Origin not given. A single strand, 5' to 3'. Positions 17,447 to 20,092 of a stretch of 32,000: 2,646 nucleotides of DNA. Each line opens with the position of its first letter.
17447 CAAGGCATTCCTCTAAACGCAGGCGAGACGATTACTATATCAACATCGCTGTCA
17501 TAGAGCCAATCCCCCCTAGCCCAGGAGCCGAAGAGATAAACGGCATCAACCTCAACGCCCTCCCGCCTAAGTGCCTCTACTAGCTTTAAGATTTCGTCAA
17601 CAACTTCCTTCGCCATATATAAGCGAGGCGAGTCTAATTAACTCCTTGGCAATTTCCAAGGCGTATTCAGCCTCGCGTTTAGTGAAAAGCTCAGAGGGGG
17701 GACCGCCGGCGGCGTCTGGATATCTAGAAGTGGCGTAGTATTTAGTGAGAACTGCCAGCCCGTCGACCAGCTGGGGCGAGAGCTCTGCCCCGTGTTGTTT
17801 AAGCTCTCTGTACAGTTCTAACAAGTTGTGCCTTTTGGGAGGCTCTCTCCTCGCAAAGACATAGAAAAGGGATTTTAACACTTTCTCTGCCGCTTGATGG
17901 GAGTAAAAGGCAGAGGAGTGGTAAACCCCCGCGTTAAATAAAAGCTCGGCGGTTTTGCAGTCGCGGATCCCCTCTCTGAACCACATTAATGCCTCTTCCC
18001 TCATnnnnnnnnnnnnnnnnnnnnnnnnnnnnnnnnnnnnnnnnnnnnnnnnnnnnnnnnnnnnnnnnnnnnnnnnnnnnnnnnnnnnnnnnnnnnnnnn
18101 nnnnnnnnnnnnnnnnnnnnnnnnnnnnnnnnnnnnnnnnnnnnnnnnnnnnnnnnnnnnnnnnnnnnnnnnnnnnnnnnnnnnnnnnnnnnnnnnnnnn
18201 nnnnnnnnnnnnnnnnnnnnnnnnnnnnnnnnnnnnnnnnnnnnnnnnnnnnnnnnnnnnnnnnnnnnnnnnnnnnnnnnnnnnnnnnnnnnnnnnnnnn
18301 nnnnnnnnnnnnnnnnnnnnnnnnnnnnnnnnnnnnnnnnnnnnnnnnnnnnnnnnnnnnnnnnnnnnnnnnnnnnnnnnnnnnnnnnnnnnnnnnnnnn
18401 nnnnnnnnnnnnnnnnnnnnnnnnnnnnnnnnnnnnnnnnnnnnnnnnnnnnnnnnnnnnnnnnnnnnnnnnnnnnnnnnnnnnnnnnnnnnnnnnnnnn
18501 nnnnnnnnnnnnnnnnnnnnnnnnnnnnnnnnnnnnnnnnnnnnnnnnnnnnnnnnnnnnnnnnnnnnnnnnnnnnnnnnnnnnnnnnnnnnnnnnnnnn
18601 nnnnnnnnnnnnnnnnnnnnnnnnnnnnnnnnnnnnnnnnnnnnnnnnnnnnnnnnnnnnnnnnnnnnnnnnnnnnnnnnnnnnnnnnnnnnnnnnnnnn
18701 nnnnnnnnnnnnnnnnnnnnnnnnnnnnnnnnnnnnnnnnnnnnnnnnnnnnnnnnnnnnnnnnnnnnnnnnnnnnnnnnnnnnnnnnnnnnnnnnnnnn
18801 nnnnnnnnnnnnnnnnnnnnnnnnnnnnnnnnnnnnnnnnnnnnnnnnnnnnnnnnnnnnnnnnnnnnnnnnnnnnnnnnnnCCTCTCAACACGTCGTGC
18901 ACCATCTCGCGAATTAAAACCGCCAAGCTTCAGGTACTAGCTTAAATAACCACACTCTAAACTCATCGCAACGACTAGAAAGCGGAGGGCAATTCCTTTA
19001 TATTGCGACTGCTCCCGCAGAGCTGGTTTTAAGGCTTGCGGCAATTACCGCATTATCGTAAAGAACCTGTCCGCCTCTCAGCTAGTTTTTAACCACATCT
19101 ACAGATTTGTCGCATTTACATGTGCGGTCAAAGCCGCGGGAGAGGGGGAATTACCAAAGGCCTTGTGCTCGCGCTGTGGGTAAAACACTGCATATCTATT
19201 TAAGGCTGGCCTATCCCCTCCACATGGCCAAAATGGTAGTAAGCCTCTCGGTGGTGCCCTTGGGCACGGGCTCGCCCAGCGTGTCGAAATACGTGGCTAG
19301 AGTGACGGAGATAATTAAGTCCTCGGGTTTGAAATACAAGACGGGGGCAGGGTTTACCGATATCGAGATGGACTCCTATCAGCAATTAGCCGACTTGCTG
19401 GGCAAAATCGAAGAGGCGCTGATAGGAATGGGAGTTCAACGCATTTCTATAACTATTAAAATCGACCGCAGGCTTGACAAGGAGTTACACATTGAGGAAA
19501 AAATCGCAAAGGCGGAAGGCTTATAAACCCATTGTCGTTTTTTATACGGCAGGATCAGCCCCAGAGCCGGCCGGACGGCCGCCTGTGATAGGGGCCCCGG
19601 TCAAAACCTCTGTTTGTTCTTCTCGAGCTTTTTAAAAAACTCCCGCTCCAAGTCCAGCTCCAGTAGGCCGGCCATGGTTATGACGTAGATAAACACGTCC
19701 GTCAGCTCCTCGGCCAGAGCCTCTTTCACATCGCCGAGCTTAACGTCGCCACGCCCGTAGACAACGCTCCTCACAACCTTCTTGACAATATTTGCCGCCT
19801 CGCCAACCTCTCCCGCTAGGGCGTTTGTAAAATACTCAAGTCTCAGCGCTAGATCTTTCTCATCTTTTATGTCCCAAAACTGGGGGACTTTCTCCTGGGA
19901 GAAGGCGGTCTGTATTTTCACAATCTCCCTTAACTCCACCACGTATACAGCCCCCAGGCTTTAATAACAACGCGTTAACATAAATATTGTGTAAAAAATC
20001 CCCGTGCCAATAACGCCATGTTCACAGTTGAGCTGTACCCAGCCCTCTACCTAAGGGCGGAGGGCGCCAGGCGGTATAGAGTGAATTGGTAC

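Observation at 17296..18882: KaiC-like ATPase, HEPN and minimal nucleotidyltransferase joined in one overlapping three-gene operon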

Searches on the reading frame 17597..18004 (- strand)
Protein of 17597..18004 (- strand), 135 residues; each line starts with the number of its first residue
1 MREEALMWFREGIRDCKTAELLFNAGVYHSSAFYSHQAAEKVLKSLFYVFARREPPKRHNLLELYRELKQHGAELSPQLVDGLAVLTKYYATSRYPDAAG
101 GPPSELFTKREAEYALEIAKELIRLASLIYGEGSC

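Call 3: search_protein_families(library=pfam, proteins=[window:17597-18004:-], max_evalue=0.01)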
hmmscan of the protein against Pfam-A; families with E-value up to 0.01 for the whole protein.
window:17597-18004:- (135 aa): 1 family
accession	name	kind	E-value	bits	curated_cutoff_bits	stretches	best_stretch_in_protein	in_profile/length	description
PF05168.19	HEPN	-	4.2e-30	104.7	22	1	7-125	3-113/117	HEPN domain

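Call 4: search_protein_families(library=ncbifam, proteins=[window:17597-18004:-], max_evalue=0.01)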
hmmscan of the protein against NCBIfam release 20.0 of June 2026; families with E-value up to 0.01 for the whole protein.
window:17597-18004:- (135 aa): 0 families

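Call 5: search_protein_families(library=padloc, proteins=[window:17597-18004:-], max_evalue=0.01)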
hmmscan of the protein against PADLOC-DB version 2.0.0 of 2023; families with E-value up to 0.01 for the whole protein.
window:17597-18004:- (135 aa): 1 family
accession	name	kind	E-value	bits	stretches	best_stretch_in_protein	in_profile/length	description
PDLC02353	AbiV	-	0.0063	14.3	0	17-60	39-82/196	AbiV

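Call 13: find_homologous_proteins(query=window:17597-18004:-, max_evalue=0.00001)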
Query window:17597-18004:- (135 aa): 20 proteins with E <= 0.00001 among 29 candidates.
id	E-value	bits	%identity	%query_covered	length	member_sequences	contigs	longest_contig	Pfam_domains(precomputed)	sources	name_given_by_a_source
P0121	2.2e-82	292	99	100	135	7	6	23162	PF05168.20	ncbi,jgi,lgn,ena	ncbi:MAG: HEPN domain-containing protein [Pyrobaculum sp.]|jgi:HEPN domain-containing protein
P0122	3.0e-74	265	86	100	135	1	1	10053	PF05168.20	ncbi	ncbi:MAG: HEPN domain-containing protein [Pyrobaculum sp.]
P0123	3.6e-69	249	82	100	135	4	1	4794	PF05168.20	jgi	jgi:HEPN domain-containing protein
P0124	3.4e-66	239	79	100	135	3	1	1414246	PF05168.20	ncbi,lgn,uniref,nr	ncbi:HEPN domain-containing protein [Pyrobaculum sp. 3827-6]|uniref:HEPN domain-containing protein n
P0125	1.1e-58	215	74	100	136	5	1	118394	PF05168.20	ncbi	ncbi:MAG: HEPN domain-containing protein [Pyrobaculum sp.]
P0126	6.9e-57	209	70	99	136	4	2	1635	PF05168.20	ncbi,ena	-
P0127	8.9e-57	209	70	100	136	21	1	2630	PF05168.20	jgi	-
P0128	2.4e-56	207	71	100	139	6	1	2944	PF05168.20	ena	-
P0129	6.0e-55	203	68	100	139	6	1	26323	PF05168.20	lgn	-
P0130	7.6e-42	160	75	76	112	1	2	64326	PF05168.20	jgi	-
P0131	8.1e-33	131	59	80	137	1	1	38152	PF05168.20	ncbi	ncbi:MAG: HEPN domain-containing protein [Thermoproteus sp.]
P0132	8.2e-18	83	43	90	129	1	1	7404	PF05168.20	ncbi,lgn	-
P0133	8.6e-18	83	44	90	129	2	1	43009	PF05168.20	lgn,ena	-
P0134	2.2e-17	81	42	99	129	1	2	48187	PF05168.20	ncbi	-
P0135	5.0e-17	80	43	90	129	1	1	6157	PF05168.20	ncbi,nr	ncbi:MAG: HEPN domain-containing protein [Firmicutes bacterium]|nr:HEPN domain-containing protein [B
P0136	4.1e-16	77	43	90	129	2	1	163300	PF05168.20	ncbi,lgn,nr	ncbi:MAG: HEPN domain-containing protein [Armatimonadota bacterium]|nr:HEPN domain-containing protei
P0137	1.3e-15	76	42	90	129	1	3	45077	PF05168.20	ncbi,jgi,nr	ncbi:MAG: HEPN domain-containing protein [Firmicutes bacterium]|jgi:HEPN domain-containing protein|n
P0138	2.2e-15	75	40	94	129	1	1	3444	PF05168.20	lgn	-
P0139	3.5e-15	74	41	90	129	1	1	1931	PF05168.20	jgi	jgi:HEPN domain-containing protein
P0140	2.0e-14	72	39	94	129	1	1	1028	PF05168.20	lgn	-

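Call 14: find_encoding_contigs(protein=window:17597-18004:-, flank=5000, max_places=10)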
Protein window:17597-18004:- (135 aa): 22 contigs read that carry it; 10 places shown.
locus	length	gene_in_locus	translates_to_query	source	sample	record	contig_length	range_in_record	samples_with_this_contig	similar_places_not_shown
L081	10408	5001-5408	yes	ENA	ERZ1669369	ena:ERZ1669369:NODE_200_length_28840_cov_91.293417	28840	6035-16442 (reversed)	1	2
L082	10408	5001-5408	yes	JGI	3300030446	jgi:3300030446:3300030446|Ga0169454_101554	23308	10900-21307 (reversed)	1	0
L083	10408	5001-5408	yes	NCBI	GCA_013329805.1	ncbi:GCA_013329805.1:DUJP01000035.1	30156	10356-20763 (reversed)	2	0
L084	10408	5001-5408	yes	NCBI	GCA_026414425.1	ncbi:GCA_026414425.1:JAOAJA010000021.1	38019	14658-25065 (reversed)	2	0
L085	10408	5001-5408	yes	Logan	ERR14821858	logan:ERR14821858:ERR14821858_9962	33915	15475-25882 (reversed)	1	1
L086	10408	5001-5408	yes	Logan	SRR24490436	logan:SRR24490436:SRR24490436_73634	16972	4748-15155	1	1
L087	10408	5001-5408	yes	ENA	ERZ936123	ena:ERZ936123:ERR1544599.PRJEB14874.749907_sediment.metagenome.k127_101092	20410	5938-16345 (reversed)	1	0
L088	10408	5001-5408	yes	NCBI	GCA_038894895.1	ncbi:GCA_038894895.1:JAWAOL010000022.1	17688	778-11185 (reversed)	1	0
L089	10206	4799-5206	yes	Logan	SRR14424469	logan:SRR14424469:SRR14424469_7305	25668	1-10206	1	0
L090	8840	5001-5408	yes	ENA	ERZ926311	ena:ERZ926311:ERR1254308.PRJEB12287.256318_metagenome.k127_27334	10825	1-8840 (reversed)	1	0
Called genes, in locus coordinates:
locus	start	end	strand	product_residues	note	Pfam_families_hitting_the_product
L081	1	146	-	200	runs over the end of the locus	PF01209:Ubie_methyltran, PF13489:Methyltransf_23, PF13847:Methyltransf_31, PF08241:Methyltransf_11, PF08242:Methyltransf_12, PF13649:Methyltransf_25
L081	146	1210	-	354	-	PF04055:Radical_SAM, PF19288:CofH_C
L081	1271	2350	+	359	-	PF04055:Radical_SAM, PF19288:CofH_C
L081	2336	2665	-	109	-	-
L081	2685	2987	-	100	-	PF00498:FHA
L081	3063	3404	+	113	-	PF03819:MazG (weak)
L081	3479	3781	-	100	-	PF01910:Thiamine_BP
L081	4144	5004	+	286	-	PF13481:AAA_25 (weak), PF06745:ATPase, PF23442:DUF7125, PF20720:nSTAND3 (faint), PF01695:IstB_IS21 (weak)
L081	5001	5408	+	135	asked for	PF05168:HEPN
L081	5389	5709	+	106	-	PF01909:NTP_transf_2, PF18765:Polbeta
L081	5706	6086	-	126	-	-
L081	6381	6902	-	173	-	-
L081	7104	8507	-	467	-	PF02874:ATP-synt_ab_N, PF00006:ATP-synt_ab, PF22919:ATP-synt_VA_C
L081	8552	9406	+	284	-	PF02826:2-Hacid_dh_C (faint), PF03446:NAD_binding_2, PF14833:NAD_binding_11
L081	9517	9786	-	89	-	-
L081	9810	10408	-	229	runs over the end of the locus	PF00583:Acetyltransf_1, PF13508:Acetyltransf_7, PF08445:FR47 (weak)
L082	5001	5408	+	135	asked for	PF05168:HEPN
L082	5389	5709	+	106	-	PF01909:NTP_transf_2, PF18765:Polbeta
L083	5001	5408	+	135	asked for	PF05168:HEPN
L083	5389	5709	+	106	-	PF01909:NTP_transf_2, PF18765:Polbeta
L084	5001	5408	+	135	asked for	PF05168:HEPN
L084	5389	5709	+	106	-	PF01909:NTP_transf_2, PF18765:Polbeta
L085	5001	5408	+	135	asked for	PF05168:HEPN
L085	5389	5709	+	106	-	PF01909:NTP_transf_2, PF18765:Polbeta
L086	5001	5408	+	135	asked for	PF05168:HEPN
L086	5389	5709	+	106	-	PF01909:NTP_transf_2, PF18765:Polbeta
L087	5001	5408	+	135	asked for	PF05168:HEPN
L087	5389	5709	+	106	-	PF01909:NTP_transf_2, PF18765:Polbeta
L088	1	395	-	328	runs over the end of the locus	-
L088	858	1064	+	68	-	-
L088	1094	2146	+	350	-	PF04055:Radical_SAM, PF19288:CofH_C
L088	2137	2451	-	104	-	PF00498:FHA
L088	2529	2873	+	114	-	PF03819:MazG (weak)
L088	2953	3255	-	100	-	PF01910:Thiamine_BP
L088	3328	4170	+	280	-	-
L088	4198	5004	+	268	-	PF03796:DnaB_C (faint), PF06745:ATPase, PF13481:AAA_25 (weak), PF23442:DUF7125, PF20720:nSTAND3 (weak)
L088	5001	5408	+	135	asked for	PF05168:HEPN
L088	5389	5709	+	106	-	PF01909:NTP_transf_2, PF18765:Polbeta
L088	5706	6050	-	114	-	-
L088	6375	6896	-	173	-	-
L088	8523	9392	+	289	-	PF02826:2-Hacid_dh_C (weak), PF03446:NAD_binding_2, PF14833:NAD_binding_11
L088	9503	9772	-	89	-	-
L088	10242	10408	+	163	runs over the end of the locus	-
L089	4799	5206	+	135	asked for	PF05168:HEPN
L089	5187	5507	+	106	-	PF01909:NTP_transf_2, PF18765:Polbeta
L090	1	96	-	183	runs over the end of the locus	PF01209:Ubie_methyltran, PF13489:Methyltransf_23, PF13847:Methyltransf_31, PF08241:Methyltransf_11, PF08242:Methyltransf_12, PF13649:Methyltransf_25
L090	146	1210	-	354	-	PF04055:Radical_SAM, PF19288:CofH_C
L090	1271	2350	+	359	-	PF04055:Radical_SAM, PF19288:CofH_C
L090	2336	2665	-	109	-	-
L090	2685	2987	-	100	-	PF00498:FHA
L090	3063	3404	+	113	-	PF03819:MazG (weak)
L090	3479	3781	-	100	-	PF01910:Thiamine_BP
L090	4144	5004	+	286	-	PF13481:AAA_25 (weak), PF06745:ATPase, PF23442:DUF7125, PF20720:nSTAND3 (faint), PF01695:IstB_IS21 (weak)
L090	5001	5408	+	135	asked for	PF05168:HEPN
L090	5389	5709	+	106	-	PF01909:NTP_transf_2, PF18765:Polbeta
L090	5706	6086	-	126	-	-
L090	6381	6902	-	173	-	-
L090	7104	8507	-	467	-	PF02874:ATP-synt_ab_N, PF00006:ATP-synt_ab, PF22919:ATP-synt_VA_C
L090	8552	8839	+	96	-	?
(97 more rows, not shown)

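Call 15: find_encoding_contigs(protein=P0122, flank=4000, max_places=2)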
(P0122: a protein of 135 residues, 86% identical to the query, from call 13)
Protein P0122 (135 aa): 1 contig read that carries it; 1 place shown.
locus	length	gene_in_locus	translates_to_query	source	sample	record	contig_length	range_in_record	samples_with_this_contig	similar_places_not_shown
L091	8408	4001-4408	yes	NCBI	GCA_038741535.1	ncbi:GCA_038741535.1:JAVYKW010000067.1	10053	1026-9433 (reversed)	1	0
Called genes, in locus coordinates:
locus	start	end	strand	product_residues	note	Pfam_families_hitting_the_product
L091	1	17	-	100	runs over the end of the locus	PF01910:Thiamine_BP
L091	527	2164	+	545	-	-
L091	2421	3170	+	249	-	-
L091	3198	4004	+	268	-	PF06745:ATPase, PF13481:AAA_25 (weak), PF23442:DUF7125 (weak), PF20720:nSTAND3 (faint)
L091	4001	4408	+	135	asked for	PF05168:HEPN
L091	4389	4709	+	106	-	PF01909:NTP_transf_2, PF18765:Polbeta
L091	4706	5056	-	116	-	-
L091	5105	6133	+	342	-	-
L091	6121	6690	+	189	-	-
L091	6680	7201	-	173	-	-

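Call 16: find_encoding_contigs(protein=P0124, flank=4000, max_places=2)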
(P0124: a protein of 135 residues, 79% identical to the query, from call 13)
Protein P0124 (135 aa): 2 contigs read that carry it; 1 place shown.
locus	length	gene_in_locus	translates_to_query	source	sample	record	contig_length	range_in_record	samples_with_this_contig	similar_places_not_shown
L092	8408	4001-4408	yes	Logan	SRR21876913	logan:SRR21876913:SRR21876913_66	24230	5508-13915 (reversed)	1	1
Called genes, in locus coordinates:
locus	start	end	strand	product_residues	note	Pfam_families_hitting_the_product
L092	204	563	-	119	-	-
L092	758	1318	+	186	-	PF03013:Pyr_excise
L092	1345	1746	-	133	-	PF01850:PIN (weak)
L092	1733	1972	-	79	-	PF07362:CcdA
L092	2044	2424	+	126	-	-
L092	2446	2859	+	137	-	PF01934:HepT-like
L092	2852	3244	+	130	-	PF01909:NTP_transf_2 (weak), PF18765:Polbeta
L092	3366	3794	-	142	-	-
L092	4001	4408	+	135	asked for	PF05168:HEPN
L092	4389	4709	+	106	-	PF01909:NTP_transf_2, PF18765:Polbeta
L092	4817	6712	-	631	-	PF09826:Beta_propel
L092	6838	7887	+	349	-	PF02915:Rubrerythrin, PF04454:Linocin_M18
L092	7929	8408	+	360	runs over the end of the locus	PF20703:nSTAND1 (weak), PF01637:ATPase_2, PF13191:AAA_16, PF13173:AAA_14 (faint), PF13401:AAA_22 (faint), PF21100:WHD_MCM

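Call 17: find_encoding_contigs(protein=P0125, flank=4000, max_places=2)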
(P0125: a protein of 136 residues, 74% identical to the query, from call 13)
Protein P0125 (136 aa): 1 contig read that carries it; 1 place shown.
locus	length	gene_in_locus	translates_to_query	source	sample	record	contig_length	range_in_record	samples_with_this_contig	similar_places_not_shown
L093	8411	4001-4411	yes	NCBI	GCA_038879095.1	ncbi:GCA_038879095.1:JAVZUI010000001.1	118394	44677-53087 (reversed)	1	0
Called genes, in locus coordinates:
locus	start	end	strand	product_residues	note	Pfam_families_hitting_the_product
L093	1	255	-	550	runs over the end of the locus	PF00574:CLP_protease, PF25145:NfeD1b_N, PF01343:Peptidase_S49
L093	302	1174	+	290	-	PF00089:Trypsin, PF13365:Trypsin_2, PF00595:PDZ, PF13180:PDZ_2, PF17820:PDZ_6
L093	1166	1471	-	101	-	PF12973:Cupin_7 (weak), PF02311:AraC_binding, PF07883:Cupin_2, PF05899:Cupin_3 (weak)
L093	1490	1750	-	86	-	-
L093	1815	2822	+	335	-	PF01546:Peptidase_M20, PF07687:M20_dimer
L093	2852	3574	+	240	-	PF00106:adh_short, PF13561:adh_short_C2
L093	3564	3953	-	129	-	-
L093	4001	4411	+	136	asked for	PF05168:HEPN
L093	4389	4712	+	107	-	PF01909:NTP_transf_2, PF18765:Polbeta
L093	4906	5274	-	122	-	-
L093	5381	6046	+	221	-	PF00005:ABC_tran, PF13304:AAA_21 (faint)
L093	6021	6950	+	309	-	-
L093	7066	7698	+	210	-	PF00149:Metallophos (weak)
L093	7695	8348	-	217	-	-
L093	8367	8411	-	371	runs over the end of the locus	PF13191:AAA_16 (weak), PF01637:ATPase_2, PF13173:AAA_14 (faint), PF13401:AAA_22 (weak), PF21100:WHD_MCM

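Call 18: find_encoding_contigs(protein=P0129, flank=4000, max_places=2)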
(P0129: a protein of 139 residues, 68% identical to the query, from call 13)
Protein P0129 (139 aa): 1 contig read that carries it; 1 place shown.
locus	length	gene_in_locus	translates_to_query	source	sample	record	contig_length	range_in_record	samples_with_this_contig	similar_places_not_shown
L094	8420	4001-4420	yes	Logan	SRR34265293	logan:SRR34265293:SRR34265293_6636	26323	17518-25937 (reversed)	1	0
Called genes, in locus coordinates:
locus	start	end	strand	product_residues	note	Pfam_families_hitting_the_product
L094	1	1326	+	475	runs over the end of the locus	PF13343:SBP_bac_6 (weak)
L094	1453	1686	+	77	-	-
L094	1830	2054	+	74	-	-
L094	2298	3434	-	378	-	PF04894:Nre_N, PF04895:Nre_C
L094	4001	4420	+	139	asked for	PF05168:HEPN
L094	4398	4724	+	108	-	PF01909:NTP_transf_2, PF18765:Polbeta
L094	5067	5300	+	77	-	-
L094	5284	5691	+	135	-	PF01850:PIN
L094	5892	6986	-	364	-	PF04055:Radical_SAM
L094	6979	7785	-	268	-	-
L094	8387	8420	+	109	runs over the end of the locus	-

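Call 19: find_encoding_contigs(protein=P0131, flank=4000, max_places=2)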
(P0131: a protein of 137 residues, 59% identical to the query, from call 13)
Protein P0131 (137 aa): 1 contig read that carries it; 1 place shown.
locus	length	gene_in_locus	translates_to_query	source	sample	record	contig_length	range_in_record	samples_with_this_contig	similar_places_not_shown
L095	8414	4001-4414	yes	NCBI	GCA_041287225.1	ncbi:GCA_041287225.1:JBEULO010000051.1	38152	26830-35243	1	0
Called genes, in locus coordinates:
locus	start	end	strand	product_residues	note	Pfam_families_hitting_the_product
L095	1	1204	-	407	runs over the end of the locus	PF01637:ATPase_2 (faint), PF13173:AAA_14, PF13635:DUF4143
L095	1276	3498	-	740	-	PF00009:GTP_EFTU, PF22042:EF-G_D2, PF03144:GTP_EFTU_D2, PF14492:EFG_III, PF03764:EFG_IV, PF00679:EFG_C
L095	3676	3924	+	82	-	-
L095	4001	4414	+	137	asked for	PF05168:HEPN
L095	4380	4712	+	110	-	PF01909:NTP_transf_2, PF18765:Polbeta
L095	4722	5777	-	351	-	PF00988:CPSase_sm_chain, PF00117:GATase, PF07722:Peptidase_C26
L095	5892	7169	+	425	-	PF00206:Lyase_1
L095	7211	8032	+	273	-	PF02655:ATP-grasp_3, PF02786:CPSase_L_D2 (weak), PF08443:RimK, PF02955:GSH-S_ATP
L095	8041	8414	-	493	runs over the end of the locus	PF01409:tRNA-synt_2d, PF00152:tRNA-synt_2 (faint), PF17759:tRNA_synthFbeta (weak)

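Call 22: search_solved_structures(query=window:17597-18004:-, max_evalue=0.01, show_alignments=2)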
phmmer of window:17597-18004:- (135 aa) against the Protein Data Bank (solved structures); distinct sequences matched with E-value up to 0.01: 3.
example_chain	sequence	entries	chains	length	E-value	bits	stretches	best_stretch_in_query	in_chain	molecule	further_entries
1ufb_A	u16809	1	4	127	3.9e-13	53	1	5-124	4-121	TT1696 protein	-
1wol_A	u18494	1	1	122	2.6e-07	34.1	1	8-122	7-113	122aa long conserved hypothetical protein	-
1o3u_A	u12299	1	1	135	2.3e-06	31.1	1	23-126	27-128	conserved hypothetical protein TM0613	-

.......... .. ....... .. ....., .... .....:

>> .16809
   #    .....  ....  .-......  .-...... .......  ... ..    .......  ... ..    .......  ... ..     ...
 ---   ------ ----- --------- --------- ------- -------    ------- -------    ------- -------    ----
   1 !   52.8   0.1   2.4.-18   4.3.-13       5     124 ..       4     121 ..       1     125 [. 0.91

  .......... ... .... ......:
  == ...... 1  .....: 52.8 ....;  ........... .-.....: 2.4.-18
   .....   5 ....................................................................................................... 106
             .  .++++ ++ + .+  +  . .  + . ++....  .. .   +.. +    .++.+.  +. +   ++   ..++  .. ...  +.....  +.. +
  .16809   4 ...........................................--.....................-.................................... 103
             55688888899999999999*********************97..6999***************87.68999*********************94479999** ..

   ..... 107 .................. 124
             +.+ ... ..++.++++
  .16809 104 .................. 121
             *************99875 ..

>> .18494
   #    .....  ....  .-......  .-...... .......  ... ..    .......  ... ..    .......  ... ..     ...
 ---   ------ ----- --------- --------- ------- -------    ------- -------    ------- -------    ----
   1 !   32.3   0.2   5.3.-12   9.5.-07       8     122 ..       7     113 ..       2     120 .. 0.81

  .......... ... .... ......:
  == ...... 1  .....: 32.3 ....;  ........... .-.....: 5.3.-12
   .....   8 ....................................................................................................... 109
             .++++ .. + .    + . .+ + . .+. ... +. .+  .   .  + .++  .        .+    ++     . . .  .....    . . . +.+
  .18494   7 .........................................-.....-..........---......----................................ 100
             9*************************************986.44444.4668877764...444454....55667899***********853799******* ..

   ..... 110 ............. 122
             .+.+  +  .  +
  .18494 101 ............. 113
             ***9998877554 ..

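Call 40: search_protein_families(library=pfam, proteins=[L091:527-2164:+, L091:2421-3170:+, L091:5105-6133:+, L091:6121-6690:+, L088:3328-4170:+], max_evalue=0.01)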
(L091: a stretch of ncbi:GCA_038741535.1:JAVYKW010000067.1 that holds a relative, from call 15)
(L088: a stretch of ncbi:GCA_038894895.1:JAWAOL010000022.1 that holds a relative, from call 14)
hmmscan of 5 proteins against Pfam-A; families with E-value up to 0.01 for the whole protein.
L091:527-2164:+ (545 aa): 0 families

L091:2421-3170:+ (249 aa): 0 families

L091:5105-6133:+ (342 aa): 1 family
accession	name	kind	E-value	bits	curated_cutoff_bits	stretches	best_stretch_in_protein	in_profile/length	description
PF06739.17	SBBP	-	0.0044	17.4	20.5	1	228-244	15-31/38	Beta-propeller repeat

L091:6121-6690:+ (189 aa): 0 families

L088:3328-4170:+ (280 aa): 0 families

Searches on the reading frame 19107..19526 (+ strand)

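Call 3: search_protein_families(library=pfam, proteins=[window:19107-19526:+], max_evalue=0.01)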
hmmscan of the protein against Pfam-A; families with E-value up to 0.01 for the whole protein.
window:19107-19526:+ (139 aa): 1 family
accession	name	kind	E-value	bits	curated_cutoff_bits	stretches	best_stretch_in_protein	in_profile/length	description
PF01910.22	Thiamine_BP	-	5.1e-29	100.5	24.9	1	45-136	1-91/92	Thiamine-binding protein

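Call 4: search_protein_families(library=ncbifam, proteins=[window:19107-19526:+], max_evalue=0.01)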
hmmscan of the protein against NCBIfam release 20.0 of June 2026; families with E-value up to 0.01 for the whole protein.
window:19107-19526:+ (139 aa): 1 family
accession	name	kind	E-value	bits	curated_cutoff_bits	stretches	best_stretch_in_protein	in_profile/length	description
TIGR00106.1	TIGR00106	hypoth_equivalog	4.3e-22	78.6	54.7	1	43-134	1-91/97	MTH1187 family thiamine-binding protein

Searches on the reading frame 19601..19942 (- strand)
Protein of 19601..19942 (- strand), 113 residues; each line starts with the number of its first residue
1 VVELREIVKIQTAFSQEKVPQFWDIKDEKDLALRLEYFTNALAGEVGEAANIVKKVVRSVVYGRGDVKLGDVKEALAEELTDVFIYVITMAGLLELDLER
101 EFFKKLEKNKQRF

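Call 3: search_protein_families(library=pfam, proteins=[window:19601-19942:-], max_evalue=0.01)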
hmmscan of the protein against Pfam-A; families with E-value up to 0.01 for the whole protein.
window:19601-19942:- (113 aa): 3 families
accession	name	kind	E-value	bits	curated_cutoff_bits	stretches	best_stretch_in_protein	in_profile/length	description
PF03819.22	MazG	-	5.2e-06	27.1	22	1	39-112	7-69/74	MazG nucleotide pyrophosphohydrolase domain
PF12643.12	MazG-like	-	0.00039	21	27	1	71-111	29-68/85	MazG-like family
PF08761.16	dUTPase_2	-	0.0059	17.3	22.9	0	75-112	120-157/162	dUTPase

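Call 4: search_protein_families(library=ncbifam, proteins=[window:19601-19942:-], max_evalue=0.01)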
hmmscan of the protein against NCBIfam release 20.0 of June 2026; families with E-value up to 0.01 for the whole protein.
window:19601-19942:- (113 aa): 0 families
